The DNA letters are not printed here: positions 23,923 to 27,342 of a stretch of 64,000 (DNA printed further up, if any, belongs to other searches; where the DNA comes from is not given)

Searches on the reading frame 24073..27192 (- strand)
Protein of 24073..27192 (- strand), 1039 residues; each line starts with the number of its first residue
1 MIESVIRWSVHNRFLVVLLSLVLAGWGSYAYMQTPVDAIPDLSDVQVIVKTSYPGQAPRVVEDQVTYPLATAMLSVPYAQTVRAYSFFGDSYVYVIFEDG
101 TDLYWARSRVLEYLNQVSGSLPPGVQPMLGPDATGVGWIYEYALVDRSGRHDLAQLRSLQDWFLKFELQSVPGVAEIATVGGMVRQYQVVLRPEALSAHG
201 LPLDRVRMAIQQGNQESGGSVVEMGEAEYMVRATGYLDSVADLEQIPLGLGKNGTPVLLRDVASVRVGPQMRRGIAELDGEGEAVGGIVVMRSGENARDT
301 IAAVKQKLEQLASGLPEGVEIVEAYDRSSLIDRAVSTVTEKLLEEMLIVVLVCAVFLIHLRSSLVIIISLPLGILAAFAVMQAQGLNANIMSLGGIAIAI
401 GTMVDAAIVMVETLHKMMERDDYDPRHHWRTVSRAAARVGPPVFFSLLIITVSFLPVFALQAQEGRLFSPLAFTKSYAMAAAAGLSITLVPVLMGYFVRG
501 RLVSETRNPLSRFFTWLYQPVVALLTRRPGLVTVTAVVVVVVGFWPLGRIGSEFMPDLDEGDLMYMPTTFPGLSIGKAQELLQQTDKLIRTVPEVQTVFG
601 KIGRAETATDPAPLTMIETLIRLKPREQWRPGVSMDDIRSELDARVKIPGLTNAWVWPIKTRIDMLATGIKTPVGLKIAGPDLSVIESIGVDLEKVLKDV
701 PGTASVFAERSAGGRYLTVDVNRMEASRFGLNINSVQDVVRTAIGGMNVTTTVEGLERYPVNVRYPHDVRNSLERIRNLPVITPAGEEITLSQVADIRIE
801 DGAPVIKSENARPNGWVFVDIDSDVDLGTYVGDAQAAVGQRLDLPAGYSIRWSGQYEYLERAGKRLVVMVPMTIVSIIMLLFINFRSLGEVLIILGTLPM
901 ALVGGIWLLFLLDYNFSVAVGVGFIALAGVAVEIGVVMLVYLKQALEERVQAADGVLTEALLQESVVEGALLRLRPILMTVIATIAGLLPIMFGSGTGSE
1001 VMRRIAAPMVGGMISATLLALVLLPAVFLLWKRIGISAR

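Call 91: search_protein_families(library=pfam, proteins=[window:24073-27192:-], max_evalue=0.00001)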
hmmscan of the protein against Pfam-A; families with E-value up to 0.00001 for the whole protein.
window:24073-27192:- (1039 aa): 2 families
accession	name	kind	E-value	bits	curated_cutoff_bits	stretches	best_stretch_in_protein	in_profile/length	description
PF00873.25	ACR_tran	-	4.4e-240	799.8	28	1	6-1030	2-1019/1021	AcrB/AcrD/AcrF family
PF03176.21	MMPL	-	5e-06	26.1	20.5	1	294-530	100-331/333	MMPL family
